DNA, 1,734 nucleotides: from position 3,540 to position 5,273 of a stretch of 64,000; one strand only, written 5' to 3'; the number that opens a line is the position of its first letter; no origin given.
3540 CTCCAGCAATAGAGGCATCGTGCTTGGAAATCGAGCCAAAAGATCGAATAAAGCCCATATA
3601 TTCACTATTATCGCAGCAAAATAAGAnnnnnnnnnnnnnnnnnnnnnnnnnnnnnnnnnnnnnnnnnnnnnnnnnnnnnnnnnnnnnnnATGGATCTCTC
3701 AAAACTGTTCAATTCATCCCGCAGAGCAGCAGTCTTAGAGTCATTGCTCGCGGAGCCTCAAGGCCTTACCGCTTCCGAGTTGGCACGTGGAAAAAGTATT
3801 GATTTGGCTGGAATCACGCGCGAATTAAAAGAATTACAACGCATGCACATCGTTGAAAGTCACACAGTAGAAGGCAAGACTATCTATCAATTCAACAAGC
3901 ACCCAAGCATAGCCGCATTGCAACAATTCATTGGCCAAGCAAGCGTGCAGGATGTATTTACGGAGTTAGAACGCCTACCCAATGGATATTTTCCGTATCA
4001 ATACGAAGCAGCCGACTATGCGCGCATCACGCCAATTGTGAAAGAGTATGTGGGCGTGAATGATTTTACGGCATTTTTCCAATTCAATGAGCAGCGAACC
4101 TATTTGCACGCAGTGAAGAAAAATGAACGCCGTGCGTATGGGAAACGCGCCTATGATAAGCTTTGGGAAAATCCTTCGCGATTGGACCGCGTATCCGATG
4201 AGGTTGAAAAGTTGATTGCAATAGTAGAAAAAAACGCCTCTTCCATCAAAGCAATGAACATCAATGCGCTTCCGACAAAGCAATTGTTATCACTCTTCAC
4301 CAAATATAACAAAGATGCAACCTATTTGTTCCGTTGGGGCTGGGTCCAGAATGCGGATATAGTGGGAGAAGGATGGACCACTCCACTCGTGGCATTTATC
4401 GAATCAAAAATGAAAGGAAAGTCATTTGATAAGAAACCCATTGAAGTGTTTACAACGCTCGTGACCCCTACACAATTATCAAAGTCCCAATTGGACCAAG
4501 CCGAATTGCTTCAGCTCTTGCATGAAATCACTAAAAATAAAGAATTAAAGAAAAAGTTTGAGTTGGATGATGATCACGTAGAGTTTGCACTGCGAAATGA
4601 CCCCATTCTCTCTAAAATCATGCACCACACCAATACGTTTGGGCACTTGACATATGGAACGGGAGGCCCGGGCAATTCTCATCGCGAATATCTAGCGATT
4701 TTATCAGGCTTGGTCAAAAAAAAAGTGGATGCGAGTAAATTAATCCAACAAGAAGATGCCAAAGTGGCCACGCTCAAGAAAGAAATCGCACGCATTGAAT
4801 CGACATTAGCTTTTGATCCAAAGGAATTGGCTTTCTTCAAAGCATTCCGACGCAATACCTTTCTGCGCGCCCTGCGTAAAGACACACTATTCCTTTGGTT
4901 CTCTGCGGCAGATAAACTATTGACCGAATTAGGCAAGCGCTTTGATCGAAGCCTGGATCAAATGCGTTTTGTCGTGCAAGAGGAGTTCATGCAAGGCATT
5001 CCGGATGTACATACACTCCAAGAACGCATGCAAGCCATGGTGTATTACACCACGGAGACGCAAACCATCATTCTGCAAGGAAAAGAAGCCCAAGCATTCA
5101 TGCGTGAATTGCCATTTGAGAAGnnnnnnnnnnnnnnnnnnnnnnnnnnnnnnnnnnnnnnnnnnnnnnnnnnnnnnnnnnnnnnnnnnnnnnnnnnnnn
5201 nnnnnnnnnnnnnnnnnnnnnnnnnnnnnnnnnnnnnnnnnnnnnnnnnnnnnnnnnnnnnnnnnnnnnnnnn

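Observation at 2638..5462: Split, divergently transcribed PEP-synthase / rifampin-phosphotransferase-like enzyme: a standalone ATP-grasp gene facing a wHTH-fused phospho-His swivel gene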

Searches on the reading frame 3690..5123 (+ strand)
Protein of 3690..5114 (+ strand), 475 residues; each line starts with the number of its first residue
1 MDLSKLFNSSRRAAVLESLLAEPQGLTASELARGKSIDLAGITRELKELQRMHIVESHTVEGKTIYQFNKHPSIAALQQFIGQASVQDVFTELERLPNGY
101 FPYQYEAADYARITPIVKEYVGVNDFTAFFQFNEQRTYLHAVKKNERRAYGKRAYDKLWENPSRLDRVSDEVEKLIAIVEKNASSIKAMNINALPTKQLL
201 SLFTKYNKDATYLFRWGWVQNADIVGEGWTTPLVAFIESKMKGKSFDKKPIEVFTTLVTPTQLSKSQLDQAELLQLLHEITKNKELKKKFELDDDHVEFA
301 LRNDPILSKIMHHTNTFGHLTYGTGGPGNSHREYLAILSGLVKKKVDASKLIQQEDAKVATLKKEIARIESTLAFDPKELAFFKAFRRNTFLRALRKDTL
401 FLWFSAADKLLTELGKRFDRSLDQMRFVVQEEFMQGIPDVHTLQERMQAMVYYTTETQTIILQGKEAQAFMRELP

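Call 17: search_protein_representatives(protein=window:3690-5114:+)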
Query: 475 residues. Proteins with E-value up to 0.001 (for the whole library): 359; up to 1e-10: 109; up to 1e-30: 4. The best 150 are listed.
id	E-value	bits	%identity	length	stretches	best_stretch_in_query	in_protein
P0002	2.9e-131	454.6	71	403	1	189-475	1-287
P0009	7.4e-48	179.8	31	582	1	1-472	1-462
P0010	7.9e-48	179.7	31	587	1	1-472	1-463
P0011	6.3e-39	150.3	25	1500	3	172-471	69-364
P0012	1.2e-29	119.8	24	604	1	5-472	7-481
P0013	1.4e-28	116.2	38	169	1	292-430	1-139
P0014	4.5e-28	114.6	27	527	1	89-472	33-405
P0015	2.3e-27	112.2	27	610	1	5-471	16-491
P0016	5.2e-27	111.1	25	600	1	6-474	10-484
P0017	5.5e-27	111.0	38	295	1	243-472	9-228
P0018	1.1e-24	103.5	26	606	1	4-455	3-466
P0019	3.6e-23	98.4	26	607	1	3-472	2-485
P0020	4.2e-23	98.2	26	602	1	3-438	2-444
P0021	1.8e-22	96.1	25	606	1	3-473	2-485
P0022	5.1e-22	94.6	23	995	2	101-468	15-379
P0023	1.6e-21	93.0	25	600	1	3-471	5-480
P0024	4.2e-21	91.6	25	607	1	3-472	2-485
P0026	1.7e-20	89.6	25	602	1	3-471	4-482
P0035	1.7e-17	79.7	23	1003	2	126-472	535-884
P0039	1.6e-16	76.5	25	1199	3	151-474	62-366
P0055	4.1e-15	71.9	23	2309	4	118-472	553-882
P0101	1.3e-11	60.3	21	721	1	145-473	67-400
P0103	1.6e-11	60.1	24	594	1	3-450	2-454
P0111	5.1e-11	58.4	28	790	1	245-435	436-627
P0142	2.3e-09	52.9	25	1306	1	184-468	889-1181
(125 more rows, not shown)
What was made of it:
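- Tried and rejected: The exhaustive representative search was needed to see the family: 359 clusters at E<=0.001 (call 17).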

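Call 30: find_related_loci(query=A4, collection=genome_contigs, flank=6000)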
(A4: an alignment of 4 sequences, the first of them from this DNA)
Query A4 (478 aa) in genome_contigs; peptide patterns used: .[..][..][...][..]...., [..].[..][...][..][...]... (x = any residue, [..] = any of these).
95 stretches matched a pattern; 1 encode a relative of the query (tblastn E <= 1e-3); 1 distinct loci.
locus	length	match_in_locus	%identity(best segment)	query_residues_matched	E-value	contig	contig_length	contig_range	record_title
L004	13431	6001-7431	69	1-477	0e+0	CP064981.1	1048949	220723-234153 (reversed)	MAG: Candidatus Iainarchaeum archaeon isolate Fred_18-Q3-R57-64_BAT3C.431 chromosome, complete genome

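Call 31: find_homologous_proteins(query=A3, max_evalue=0.00001)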
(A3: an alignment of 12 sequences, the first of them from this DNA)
Query A3 (12 sequences) (478 aa, profile of the alignment): 6 proteins with E <= 0.00001 among 8000 candidates.
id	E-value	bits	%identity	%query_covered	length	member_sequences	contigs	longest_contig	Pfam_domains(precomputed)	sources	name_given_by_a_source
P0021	1.2e-189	650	24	100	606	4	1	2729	PF00391.30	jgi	-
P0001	2.1e-171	589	100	100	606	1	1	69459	PF00391.30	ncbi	-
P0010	7.1e-157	542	30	99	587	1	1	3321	PF00391.30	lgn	-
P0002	1.2e-107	379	72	60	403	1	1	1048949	PF00391.30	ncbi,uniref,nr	ncbi:MAG: hypothetical protein IPJ89_01330 [Candidatus Iainarchaeum archaeon]|uniref:PEP-utilising e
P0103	3.8e-69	252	23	93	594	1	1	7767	-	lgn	-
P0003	8.2e-23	99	22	45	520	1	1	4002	PF00391.30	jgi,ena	-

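Call 33: find_encoding_contigs(protein=P0010, flank=6000, max_places=3)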
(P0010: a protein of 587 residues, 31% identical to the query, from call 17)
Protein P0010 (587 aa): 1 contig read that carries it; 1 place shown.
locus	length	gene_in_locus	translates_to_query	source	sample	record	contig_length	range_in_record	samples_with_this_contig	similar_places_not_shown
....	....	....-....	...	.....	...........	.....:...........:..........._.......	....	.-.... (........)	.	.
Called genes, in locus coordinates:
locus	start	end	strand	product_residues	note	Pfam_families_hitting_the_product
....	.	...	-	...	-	?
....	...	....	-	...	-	-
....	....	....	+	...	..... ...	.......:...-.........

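Call 34: find_encoding_contigs(protein=P0103, flank=6000, max_places=3)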
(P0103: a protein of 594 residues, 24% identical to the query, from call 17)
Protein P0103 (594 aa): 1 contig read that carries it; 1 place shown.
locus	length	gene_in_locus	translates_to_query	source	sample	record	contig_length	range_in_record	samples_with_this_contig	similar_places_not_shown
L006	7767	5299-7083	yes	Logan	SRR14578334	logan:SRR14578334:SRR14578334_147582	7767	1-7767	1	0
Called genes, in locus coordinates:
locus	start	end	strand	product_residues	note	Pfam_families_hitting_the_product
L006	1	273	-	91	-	?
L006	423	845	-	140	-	PF00533:BRCT, PF12738:PTCB-BRCT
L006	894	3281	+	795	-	PF03717:PBP_dimer, PF00905:Transpeptidase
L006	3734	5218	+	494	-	PF19295:SufBD_N, PF01458:SUFBD_core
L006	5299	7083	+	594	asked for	-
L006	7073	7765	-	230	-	?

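Call 40: search_protein_families(library=pfam, proteins=[P0011, P0022, P0035, P0039, P0055, P0101, P0111, P0142], max_evalue=0.001)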
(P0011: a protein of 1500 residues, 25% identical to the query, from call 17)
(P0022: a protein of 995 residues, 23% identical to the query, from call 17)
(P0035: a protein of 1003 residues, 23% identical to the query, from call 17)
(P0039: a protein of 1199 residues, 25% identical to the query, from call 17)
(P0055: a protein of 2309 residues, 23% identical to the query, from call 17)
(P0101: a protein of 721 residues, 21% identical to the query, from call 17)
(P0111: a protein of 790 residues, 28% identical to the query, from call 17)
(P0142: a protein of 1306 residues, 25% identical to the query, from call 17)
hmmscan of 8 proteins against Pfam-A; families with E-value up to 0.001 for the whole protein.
P0011 (1500 aa): 1 family
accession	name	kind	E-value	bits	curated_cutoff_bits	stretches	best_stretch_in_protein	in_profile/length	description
PF00391.29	PEP-utilizers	-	4e-61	203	23.1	3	406-477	1-72/72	PEP-utilising enzyme, mobile domain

P0022 (995 aa): 1 family
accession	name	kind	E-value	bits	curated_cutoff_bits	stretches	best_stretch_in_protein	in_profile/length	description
PF00391.29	PEP-utilizers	-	2.7e-47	158.7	23.1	2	920-990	2-72/72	PEP-utilising enzyme, mobile domain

P0035 (1003 aa): 1 family
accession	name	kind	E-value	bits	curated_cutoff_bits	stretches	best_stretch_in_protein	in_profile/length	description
PF00391.29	PEP-utilizers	-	7.6e-47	157.2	23.1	2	925-995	2-72/72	PEP-utilising enzyme, mobile domain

P0039 (1199 aa): 1 family
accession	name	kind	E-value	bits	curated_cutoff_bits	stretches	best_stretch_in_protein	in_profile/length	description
PF00391.29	PEP-utilizers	-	4.3e-43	145.2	23.1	2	907-978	1-72/72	PEP-utilising enzyme, mobile domain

P0055 (2309 aa): 2 families
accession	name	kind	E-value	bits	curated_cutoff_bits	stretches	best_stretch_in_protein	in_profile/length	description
PF00391.29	PEP-utilizers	-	8.9e-93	304.4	23.1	4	922-993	1-72/72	PEP-utilising enzyme, mobile domain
PF01326.24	PPDK_N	-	6.8e-89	298.8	27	1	1529-1802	2-315/328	Pyruvate phosphate dikinase, AMP/ATP-binding domain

P0101 (721 aa): 3 families
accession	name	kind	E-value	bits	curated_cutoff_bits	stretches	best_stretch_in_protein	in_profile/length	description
PF00391.29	PEP-utilizers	-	7.1e-25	86.8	23.1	1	441-511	2-72/72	PEP-utilising enzyme, mobile domain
PF13419.12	HAD_2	-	2.8e-09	37.8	23.8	1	527-701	1-176/178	Haloacid dehalogenase-like hydrolase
PF00702.32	Hydrolase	-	4.6e-09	37.4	26.4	1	524-687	1-181/191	haloacid dehalogenase-like hydrolase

P0111 (790 aa): 2 families
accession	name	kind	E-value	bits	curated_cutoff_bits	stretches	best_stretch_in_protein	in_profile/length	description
PF01326.24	PPDK_N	-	1.2e-76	258.6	27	1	2-272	51-320/328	Pyruvate phosphate dikinase, AMP/ATP-binding domain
PF00391.29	PEP-utilizers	-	1.2e-23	82.9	23.1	1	712-782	2-72/72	PEP-utilising enzyme, mobile domain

P0142 (1306 aa): 3 families
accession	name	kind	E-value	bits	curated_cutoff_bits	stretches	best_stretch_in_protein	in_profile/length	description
PF01326.24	PPDK_N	-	1.4e-92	310.9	27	1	17-318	3-317/328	Pyruvate phosphate dikinase, AMP/ATP-binding domain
PF00391.29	PEP-utilizers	-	2.1e-52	175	23.1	2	714-785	1-72/72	PEP-utilising enzyme, mobile domain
PF02350.25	Epimerase_2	-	0.00049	19.5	30.6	0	711-752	236-276/347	UDP-N-acetylglucosamine 2-epimerase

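Call 44: list_cluster_members(proteins=[P0009, P0012, P0015, P0016, P0018, P0019, P0020, P0023, P0024, P0026])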
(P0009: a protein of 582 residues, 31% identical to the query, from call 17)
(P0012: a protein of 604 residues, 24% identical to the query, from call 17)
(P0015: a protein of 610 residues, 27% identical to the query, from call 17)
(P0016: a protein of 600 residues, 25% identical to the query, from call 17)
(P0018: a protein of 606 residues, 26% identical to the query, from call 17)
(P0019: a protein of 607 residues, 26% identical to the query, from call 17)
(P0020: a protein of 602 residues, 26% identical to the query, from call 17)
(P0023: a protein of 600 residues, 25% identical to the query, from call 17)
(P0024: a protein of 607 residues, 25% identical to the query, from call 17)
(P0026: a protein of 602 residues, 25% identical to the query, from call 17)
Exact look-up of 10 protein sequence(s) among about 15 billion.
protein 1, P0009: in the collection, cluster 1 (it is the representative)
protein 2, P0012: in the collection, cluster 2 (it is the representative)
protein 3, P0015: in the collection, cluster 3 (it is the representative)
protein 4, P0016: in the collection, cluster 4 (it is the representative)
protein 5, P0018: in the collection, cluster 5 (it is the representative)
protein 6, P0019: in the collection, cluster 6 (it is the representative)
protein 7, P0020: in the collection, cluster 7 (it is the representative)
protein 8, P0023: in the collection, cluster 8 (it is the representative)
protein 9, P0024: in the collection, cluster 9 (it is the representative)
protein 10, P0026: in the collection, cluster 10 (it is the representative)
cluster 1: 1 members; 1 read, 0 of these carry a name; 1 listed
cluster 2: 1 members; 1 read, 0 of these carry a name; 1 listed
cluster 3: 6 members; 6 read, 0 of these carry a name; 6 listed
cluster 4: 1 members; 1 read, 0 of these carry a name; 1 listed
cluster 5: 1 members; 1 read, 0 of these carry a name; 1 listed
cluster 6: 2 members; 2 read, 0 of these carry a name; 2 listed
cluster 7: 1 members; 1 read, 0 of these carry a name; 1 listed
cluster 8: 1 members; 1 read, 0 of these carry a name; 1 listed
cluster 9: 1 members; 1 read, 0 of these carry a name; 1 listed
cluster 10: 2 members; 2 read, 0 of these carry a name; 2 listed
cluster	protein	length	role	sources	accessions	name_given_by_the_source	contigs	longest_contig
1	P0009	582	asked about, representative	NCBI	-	-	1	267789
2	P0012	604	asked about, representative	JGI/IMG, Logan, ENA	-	-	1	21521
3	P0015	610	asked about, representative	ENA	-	-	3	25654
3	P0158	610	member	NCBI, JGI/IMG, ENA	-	-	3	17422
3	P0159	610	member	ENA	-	-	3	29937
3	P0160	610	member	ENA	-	-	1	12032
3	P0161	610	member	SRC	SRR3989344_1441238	-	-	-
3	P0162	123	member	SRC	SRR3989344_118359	-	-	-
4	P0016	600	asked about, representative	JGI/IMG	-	-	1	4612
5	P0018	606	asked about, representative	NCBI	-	-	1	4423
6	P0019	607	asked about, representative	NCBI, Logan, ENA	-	-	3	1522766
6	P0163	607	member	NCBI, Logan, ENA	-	-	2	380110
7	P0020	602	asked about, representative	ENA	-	-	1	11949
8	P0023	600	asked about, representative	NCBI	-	-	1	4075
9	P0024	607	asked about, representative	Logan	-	-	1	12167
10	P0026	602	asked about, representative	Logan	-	-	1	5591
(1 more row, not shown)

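Call 45: find_encoding_contigs(protein=P0009, flank=8000, max_places=2)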
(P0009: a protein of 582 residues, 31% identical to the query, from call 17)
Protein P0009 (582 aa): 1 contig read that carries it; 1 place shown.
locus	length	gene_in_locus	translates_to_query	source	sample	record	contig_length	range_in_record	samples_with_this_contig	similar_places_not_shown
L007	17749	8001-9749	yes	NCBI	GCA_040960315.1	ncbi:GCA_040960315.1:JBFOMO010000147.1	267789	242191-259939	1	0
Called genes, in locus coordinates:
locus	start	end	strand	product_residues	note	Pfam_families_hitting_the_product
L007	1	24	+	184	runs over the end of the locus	-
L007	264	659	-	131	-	-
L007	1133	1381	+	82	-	PF00736:EF1_GNE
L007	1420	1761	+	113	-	PF01920:Prefoldin_2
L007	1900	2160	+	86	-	-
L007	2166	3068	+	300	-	PF08271:Zn_Ribbon_TF, PF00382:TFIIB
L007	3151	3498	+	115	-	-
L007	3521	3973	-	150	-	PF00334:NDK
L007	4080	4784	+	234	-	-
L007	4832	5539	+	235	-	-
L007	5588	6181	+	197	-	-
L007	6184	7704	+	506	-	PF01943:Polysacc_synt, PF13440:Polysacc_synt_3, PF01554:MatE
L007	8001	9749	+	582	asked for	PF00391:PEP-utilizers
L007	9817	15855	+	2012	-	PF01326:PPDK_N, PF00391:PEP-utilizers, PF02350:Epimerase_2 (faint), PF00391:PEP-utilizers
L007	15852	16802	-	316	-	PF00149:Metallophos, PF12850:Metallophos_2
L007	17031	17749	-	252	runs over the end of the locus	PF01978:TrmB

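Call 46: find_encoding_contigs(protein=P0019, flank=8000, max_places=2)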
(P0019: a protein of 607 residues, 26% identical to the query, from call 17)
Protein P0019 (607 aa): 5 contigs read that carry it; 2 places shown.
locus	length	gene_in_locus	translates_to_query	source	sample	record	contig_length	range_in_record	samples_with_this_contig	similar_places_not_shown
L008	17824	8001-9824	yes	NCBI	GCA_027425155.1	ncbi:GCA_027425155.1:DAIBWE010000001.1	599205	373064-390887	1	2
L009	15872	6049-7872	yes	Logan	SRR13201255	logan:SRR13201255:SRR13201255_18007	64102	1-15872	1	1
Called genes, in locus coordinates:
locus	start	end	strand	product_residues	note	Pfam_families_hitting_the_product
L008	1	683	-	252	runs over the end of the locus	PF08713:DNA_alkylation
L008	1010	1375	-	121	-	-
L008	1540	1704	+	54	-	-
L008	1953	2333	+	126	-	-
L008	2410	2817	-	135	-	-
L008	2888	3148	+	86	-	-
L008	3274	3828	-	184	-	PF00702:Hydrolase, PF13419:HAD_2, PF13242:Hydrolase_like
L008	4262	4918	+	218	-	-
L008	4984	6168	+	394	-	PF02353:CMAS, PF13489:Methyltransf_23, PF01728:FtsJ (weak), PF08241:Methyltransf_11, PF08242:Methyltransf_12, PF13649:Methyltransf_25, PF13847:Methyltransf_31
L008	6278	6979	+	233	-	PF12697:Abhydrolase_6, PF03096:Ndr (faint), PF00561:Abhydrolase_1, PF12146:Hydrolase_4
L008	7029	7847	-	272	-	PF04294:VanW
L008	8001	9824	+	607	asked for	PF00391:PEP-utilizers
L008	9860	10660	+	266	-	PF13529:Peptidase_C39_2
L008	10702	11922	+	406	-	-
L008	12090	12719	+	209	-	-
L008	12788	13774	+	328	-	PF07143:AttH, PF17186:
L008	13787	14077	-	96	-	PF01329:Pterin_4a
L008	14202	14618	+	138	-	PF01878:EVE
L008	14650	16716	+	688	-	PF04773:FecR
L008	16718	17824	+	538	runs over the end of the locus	PF00133:tRNA-synt_1, PF01406:tRNA-synt_1e (faint), PF09334:tRNA-synt_1g, PF00133:tRNA-synt_1, PF19303:Anticodon_3 (weak)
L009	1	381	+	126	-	?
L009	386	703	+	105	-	-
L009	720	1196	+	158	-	-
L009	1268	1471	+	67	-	-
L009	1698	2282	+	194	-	-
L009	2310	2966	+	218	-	-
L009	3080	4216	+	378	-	PF02353:CMAS, PF01728:FtsJ (weak), PF13489:Methyltransf_23, PF13649:Methyltransf_25, PF13847:Methyltransf_31, PF08241:Methyltransf_11, PF08242:Methyltransf_12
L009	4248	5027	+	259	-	PF00561:Abhydrolase_1, PF12697:Abhydrolase_6, PF03096:Ndr (faint), PF12146:Hydrolase_4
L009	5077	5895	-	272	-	PF04294:VanW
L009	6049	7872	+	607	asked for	PF00391:PEP-utilizers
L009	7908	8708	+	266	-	PF13529:Peptidase_C39_2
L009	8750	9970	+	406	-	-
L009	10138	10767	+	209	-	-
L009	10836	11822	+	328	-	PF07143:AttH, PF17186:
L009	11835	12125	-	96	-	PF01329:Pterin_4a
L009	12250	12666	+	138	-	PF01878:EVE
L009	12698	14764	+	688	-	PF04773:FecR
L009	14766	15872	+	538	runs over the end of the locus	PF00133:tRNA-synt_1, PF01406:tRNA-synt_1e (faint), PF09334:tRNA-synt_1g, PF00133:tRNA-synt_1, PF19303:Anticodon_3 (weak)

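Call 47: find_encoding_contigs(protein=P0012, flank=8000, max_places=2)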
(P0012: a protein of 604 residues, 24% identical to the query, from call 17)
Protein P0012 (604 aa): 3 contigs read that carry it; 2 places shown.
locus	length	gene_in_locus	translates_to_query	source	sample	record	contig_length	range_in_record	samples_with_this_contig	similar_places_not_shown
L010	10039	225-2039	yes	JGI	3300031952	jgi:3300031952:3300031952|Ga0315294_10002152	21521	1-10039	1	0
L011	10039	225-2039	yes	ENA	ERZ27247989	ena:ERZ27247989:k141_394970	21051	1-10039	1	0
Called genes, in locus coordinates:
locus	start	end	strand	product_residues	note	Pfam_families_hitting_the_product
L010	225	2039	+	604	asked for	PF09339:HTH_IclR (weak), PF00391:PEP-utilizers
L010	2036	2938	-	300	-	-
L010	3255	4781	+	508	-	PF00221:Lyase_aromatic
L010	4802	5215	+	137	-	PF00892:EamA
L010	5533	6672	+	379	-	PF02355:SecD_SecF_C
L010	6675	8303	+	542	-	PF21760:SecD_1st (faint), PF02355:SecD_SecF_C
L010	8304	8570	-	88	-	PF03477:ATP-cone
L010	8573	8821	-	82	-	-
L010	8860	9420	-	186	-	PF27325:MJ0538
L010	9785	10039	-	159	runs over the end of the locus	PF09721:Exosortase_EpsH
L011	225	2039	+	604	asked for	PF09339:HTH_IclR (weak), PF00391:PEP-utilizers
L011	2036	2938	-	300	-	-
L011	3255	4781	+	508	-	PF00221:Lyase_aromatic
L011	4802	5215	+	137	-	PF00892:EamA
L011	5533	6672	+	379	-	PF02355:SecD_SecF_C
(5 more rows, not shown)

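Call 48: search_protein_families(library=pfam, proteins=[L007:9817-15855:+, L010:2036-2938:-], max_evalue=0.01)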
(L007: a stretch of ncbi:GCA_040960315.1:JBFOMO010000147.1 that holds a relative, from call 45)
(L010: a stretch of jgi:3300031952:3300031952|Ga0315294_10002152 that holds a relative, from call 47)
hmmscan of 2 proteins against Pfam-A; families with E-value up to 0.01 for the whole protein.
L007:9817-15855:+ (2012 aa): 4 families
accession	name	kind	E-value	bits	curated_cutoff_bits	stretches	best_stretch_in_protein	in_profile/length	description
PF00391.29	PEP-utilizers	-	6.3e-101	330.5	23.1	4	1932-2003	1-72/72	PEP-utilising enzyme, mobile domain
PF01326.24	PPDK_N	-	3.2e-100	336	27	1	17-321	3-320/328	Pyruvate phosphate dikinase, AMP/ATP-binding domain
PF02350.25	Epimerase_2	-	8.5e-08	31.9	30.6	0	722-777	234-284/347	UDP-N-acetylglucosamine 2-epimerase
PF03413.25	PepSY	-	0.0072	17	24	0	1148-1165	40-59/60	Peptidase propeptide and YPEB domain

L010:2036-2938:- (300 aa): 0 families

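Call 84: find_related_loci(query=A4, collection=metagenome_contigs, flank=8000)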
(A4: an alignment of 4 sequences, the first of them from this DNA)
Query A4 (478 aa) in metagenome_contigs; peptide patterns used: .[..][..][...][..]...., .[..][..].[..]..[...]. (x = any residue, [..] = any of these).
216 stretches matched a pattern, but none encodes a relative of the query by tblastn (E <= 1e-3).
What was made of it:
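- Tried and rejected: With the four closest sequences, the genome collection returned only the known Iainarchaeum genome (call 30) and the metagenome collection returned nothing (call 84).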

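Call 85: find_encoding_contigs(protein=P0015, flank=10000, max_places=3)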
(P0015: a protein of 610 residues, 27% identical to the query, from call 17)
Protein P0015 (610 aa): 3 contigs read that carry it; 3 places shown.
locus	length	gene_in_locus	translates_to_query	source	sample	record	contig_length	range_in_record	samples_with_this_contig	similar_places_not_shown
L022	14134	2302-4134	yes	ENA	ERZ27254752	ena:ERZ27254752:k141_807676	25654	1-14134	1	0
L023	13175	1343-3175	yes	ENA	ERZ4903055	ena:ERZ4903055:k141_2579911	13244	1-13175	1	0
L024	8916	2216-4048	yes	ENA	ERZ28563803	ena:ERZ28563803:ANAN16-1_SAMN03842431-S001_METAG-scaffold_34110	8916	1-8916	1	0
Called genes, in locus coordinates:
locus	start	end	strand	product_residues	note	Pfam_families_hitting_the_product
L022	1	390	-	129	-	PF07681:DoxX, PF04173:DoxD (weak)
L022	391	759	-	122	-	PF00173:Cyt-b5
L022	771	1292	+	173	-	-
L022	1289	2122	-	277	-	-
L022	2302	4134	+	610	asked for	PF00391:PEP-utilizers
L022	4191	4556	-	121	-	PF13564:DoxX_2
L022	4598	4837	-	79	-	-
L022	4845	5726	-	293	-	PF03690:MYG1_exonuc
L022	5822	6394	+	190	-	PF02698:DUF218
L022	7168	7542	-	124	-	-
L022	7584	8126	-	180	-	PF04307:YdjM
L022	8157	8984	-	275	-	-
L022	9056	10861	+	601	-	PF01909:NTP_transf_2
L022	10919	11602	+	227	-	PF02498:Bro-N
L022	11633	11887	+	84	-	-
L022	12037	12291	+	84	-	PF01247:Ribosomal_L35Ae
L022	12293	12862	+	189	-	PF00252:Ribosomal_L16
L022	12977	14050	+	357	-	PF01368:DHH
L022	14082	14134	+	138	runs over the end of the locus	-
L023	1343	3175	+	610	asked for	PF00391:PEP-utilizers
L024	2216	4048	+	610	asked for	PF00391:PEP-utilizers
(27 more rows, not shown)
